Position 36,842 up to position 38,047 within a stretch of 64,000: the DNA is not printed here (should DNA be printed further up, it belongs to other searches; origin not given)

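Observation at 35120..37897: Operon of a degenerate EBP-like AAA+ protein, a stand-alone HD-GYP phosphodiesterase and an input-domain-less sigma54 activator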

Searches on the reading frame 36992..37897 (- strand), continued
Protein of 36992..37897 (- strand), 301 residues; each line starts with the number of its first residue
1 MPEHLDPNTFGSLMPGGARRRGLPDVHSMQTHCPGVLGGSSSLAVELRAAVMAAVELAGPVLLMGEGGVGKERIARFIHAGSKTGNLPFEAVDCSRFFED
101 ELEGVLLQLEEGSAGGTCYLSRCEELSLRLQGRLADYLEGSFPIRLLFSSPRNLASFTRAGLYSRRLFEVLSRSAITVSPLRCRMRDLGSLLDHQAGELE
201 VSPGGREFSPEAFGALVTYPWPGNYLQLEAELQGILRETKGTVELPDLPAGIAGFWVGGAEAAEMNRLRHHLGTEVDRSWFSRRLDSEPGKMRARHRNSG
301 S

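Call 52: find_encoding_contigs(protein=P0186, flank=6000, max_places=2)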
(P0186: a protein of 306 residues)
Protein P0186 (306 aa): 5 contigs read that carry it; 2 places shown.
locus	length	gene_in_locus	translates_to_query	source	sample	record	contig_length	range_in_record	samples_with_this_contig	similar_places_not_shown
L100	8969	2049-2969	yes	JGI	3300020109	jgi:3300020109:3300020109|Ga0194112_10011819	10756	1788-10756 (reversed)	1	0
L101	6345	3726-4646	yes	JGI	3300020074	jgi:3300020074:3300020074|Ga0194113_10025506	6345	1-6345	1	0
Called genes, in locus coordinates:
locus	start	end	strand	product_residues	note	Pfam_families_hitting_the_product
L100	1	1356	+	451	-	?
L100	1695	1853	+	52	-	-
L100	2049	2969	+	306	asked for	PF00158:Sigma54_activat, PF13191:AAA_16 (faint), PF14532:Sigma54_activ_2, PF07728:AAA_5 (weak), PF25601:AAA_lid_14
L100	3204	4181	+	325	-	PF00072:Response_reg, PF13487:HD_5, PF01966:HD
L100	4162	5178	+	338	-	PF00158:Sigma54_activat, PF14532:Sigma54_activ_2, PF07728:AAA_5 (weak), PF25601:AAA_lid_14, PF02954:HTH_8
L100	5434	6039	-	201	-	-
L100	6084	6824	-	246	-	PF03853:YjeF_N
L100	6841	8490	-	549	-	PF13243:SQHop_cyclase_C (weak)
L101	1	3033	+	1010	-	?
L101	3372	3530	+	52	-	-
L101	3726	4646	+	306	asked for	PF00158:Sigma54_activat, PF13191:AAA_16 (faint), PF14532:Sigma54_activ_2, PF07728:AAA_5 (weak), PF25601:AAA_lid_14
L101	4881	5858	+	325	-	PF00072:Response_reg, PF13487:HD_5, PF01966:HD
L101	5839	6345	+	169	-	?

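Call 67: find_encoding_contigs(protein=P0194, flank=7000, max_places=2)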
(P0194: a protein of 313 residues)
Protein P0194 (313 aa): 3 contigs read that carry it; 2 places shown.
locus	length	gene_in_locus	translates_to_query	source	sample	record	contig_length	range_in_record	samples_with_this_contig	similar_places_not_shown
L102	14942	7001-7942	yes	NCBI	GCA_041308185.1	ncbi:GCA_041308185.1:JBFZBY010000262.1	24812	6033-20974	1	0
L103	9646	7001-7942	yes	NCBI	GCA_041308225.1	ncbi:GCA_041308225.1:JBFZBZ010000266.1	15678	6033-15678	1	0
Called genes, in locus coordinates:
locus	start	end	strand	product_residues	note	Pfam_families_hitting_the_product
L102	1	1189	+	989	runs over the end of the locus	PF14498:Glyco_hyd_65N_2, PF18961:DUF5703_N (faint), PF22124:Glyco_hydro_95_cat, PF13385:Laminin_G_3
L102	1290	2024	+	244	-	PF10988:DUF2807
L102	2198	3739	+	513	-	PF06283:ThuA, PF06439:3keto-disac_hyd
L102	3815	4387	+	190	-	-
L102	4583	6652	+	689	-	-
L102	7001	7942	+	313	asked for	PF00158:Sigma54_activat, PF14532:Sigma54_activ_2, PF25601:AAA_lid_14 (weak)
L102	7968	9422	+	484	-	PF00004:AAA (faint), PF00158:Sigma54_activat, PF14532:Sigma54_activ_2, PF07728:AAA_5 (weak), PF25601:AAA_lid_14, PF02954:HTH_8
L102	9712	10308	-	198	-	-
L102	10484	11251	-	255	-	PF03853:YjeF_N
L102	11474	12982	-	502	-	-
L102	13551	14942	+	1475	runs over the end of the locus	-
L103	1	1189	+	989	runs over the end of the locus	PF14498:Glyco_hyd_65N_2, PF18961:DUF5703_N (faint), PF22124:Glyco_hydro_95_cat, PF13385:Laminin_G_3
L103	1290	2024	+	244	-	PF10988:DUF2807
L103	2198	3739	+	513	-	PF06283:ThuA, PF06439:3keto-disac_hyd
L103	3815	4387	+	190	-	-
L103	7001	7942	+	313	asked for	PF00158:Sigma54_activat, PF14532:Sigma54_activ_2, PF25601:AAA_lid_14 (weak)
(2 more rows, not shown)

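Call 69: predict_structure(alignment_id=A7)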
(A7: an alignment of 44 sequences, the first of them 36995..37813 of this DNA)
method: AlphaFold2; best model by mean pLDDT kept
length: 273 residues; sequences in the alignment: 44
mean_pLDDT: 82.6   pTM: 0.77
mean pLDDT of the five models: 82.6, 82.5, 81.0, 80.6, 80.5
residues with pLDDT >= 90: 157; 70-90: 60; 50-70: 24; < 50: 32
segments of 3 or more residues with pLDDT < 50: 1-3, 245-273
pLDDT, mean of each block of 10 residues (from residue 1): 66 94 95 96 96 92 94 88 80 96 93 88 97 97 96 91 86 70 92 91 90 90 88 59 47 41 34 32
secondary structure, 60 per line:
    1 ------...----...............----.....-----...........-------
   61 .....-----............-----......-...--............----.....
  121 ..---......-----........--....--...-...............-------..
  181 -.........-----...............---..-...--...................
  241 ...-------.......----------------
elements in order: H14-28 E33-37 H43-53 E61-65 H71-82 E88-93 H100-111 E116-122 H126-131 H137-144 E147-150 H157-171 H182-190 H196-210 H222-243 H251-257

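Call 71: fold_search(model_id=the predicted structure, library=pdb)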
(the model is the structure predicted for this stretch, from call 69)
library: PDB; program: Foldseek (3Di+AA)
matches with E <= 10: 1431; with E <= 0.001: 573
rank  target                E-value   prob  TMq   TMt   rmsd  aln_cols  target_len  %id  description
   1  5exp                  4.7e-17  1.00  0.71  0.77   3.6       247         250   25  AAA+ domain of FleQ from Pseudomonas aeruginosa (released 2016-01-13)
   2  6jdi                  1.5e-16  1.00  0.69  0.75   4.1       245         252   23  Central domain of FleQ H287N mutant in complex with ATPgS and Mg (released 2019-11-27)
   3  7ejw_D                2.0e-16  1.00  0.69  0.74   4.5       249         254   23  Crystal structure of FleN in complex with FleQ AAA+ doamain (released 2021-12-22)
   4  5exs                  2.5e-16  1.00  0.70  0.75   4.1       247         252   23  AAA+ ATPase FleQ from Pseudomonas aeruginosa bound to ATP-gamma-S (released 2016-01-13)
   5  8p53_C                2.6e-16  1.00  0.69  0.50   4.3       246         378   24  Cryo-EM structure of the c-di-GMP-free FleQ-FleN master regulator complex of P. aeruginosa (released 2023-12-13)
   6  6iy8_A                7.7e-16  1.00  0.71  0.42   3.3       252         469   26  DmpR-phenol complex of Pseudomonas putida (released 2020-06-10)
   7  8p53_D                1.2e-15  1.00  0.69  0.50   4.3       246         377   24  Cryo-EM structure of the c-di-GMP-free FleQ-FleN master regulator complex of P. aeruginosa (released 2023-12-13)
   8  4qhs_F                1.6e-15  1.00  0.67  0.75   3.2       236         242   25  Crystal structure of AAA+sigma 54 activator domain of the flagellar regulatory protein FlrC of Vibrio cholerae in nucl (released 2014-07-16)
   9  6luf_C                1.8e-15  1.00  0.69  0.76   2.6       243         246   24  Trans-acting mutant Y290A of the central AAA+ domain of the flagellar regulatory protein FlrC (released 2020-03-18)
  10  6j7e                  2.0e-15  1.00  0.71  0.77   3.2       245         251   24  Crystal Structure of Central domain of FleQ in complex with ATPgS and Mg (released 2019-11-27)
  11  1ny6_B                2.3e-15  1.00  0.69  0.77   2.6       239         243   25  Crystal structure of sigm54 activator (AAA+ ATPase) in the active state (released 2003-11-11)
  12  6jdl                  2.7e-15  1.00  0.70  0.75   4.0       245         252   24  Central domain of FleQ H287A mutant in complex with ATPgS and Mg (released 2019-11-27)
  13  1ny5_A                3.0e-15  1.00  0.65  0.47   4.4       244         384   24  Crystal structure of sigm54 activator (AAA+ ATPase) in the inactive state (released 2003-11-11)
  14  6luf_A                3.2e-15  1.00  0.69  0.76   3.2       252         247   24  Trans-acting mutant Y290A of the central AAA+ domain of the flagellar regulatory protein FlrC (released 2020-03-18)
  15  7v2b_A                3.2e-15  1.00  0.68  0.51   3.7       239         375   24  Crystal Structure of VpsR display novel dimeric architecture and c-di-GMP binding: mechanistic implications in oligome (released 2022-04-06)
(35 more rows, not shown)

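Call 83: find_homologous_proteins(query=L097:4040-5044:+, max_evalue=1e-25)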
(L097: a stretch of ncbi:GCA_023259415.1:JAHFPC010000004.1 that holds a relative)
Query L097:4040-5044:+ (334 aa): 1802 proteins with E <= 1e-25 among 8000 candidates; the best 120 are listed.
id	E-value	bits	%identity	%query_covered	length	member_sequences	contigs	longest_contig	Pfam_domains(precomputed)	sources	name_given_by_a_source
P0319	4.1e-139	482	70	99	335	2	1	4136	PF00158.33,PF25601.2,PF14532.13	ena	-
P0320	8.4e-131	454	70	93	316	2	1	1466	PF00158.33,PF25601.2,PF14532.13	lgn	-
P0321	7.1e-128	445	68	90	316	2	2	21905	PF00158.33,PF25601.2,PF14532.13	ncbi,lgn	-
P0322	1.2e-122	428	66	93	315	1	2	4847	PF00158.33,PF25601.2,PF14532.13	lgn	-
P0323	5.8e-120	419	63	93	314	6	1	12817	PF00158.33,PF25601.2,PF14532.13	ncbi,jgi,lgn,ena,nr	ncbi:MAG TPA: sigma 54-interacting transcriptional regulator [Planctomycetota bacterium]|nr:sigma 54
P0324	3.5e-117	410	65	93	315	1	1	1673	PF00158.33,PF25601.2,PF14532.13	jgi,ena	-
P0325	6.7e-116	405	62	94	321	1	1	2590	PF00158.33,PF25601.2,PF14532.13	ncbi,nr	ncbi:MAG: sigma-54-dependent Fis family transcriptional regulator [Planctomycetes bacterium]|nr:sigm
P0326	1.3e-112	395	62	89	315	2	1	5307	PF00158.33,PF25601.2,PF14532.13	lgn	-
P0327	6.2e-112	392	62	89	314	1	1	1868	PF00158.33,PF25601.2,PF14532.13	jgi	jgi:DNA-binding NtrC family response regulator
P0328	1.3e-109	385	60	88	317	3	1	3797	PF00158.33,PF25601.2,PF14532.13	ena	-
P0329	7.2e-108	379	62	88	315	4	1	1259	PF00158.33,PF25601.2,PF14532.13,PF07728.21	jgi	-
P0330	5.3e-106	373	58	90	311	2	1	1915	PF00158.33,PF25601.2,PF14532.13,PF07728.21,PF13191.13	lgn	-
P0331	1.9e-104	368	70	75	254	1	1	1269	PF00158.33,PF25601.2,PF14532.13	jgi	-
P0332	7.9e-103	362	58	89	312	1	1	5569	PF00158.33,PF25601.2,PF14532.13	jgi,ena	-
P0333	5.9e-101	356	56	93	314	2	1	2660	PF00158.33,PF25601.2,PF14532.13,PF07728.21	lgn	-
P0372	9.7e-88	313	50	86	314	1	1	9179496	PF00158.33,PF25601.2,PF14532.13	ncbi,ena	-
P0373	1.2e-87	313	53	86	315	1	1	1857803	PF00158.33,PF25601.2,PF14532.13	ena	-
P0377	8.2e-83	297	50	87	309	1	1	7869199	PF00158.33,PF25601.2,PF14532.13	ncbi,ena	-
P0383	1.3e-70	257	47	90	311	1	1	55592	PF00158.33,PF25601.2,PF14532.13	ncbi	-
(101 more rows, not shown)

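Call 84: list_cluster_members(proteins=[P0372, P0377, P0373, P0383, P0323])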
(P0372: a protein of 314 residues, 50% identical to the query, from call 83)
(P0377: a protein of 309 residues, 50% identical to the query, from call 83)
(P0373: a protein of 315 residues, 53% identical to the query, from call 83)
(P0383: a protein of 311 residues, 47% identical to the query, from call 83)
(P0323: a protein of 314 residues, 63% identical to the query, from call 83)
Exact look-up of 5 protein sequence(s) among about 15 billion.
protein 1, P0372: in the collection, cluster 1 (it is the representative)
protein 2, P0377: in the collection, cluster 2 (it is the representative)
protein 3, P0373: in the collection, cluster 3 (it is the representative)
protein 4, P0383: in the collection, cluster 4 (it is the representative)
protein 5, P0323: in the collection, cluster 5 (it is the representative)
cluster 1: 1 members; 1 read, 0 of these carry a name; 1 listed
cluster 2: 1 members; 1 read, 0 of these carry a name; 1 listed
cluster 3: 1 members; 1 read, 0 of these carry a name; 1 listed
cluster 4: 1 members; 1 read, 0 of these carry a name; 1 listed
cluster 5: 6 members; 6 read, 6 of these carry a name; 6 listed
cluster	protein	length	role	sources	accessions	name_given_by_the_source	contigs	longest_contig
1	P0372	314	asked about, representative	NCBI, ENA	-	-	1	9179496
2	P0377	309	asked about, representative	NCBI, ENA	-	-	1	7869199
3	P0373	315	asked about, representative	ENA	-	-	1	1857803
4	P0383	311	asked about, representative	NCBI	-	-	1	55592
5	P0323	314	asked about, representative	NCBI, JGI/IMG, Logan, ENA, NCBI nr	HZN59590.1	MAG TPA: sigma 54-interacting transcriptional regulator [Planctomycetota bacterium] | sigma 54-interacting transcriptional regulator [Planctomycetota bacterium]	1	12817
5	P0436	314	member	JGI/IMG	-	DNA-binding NtrC family response regulator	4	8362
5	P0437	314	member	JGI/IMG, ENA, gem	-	DNA-binding NtrC family response regulator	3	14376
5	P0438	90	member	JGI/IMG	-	hypothetical protein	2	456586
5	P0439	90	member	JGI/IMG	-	hypothetical protein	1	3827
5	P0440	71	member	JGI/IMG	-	sigma-54-dependent transcriptional regulator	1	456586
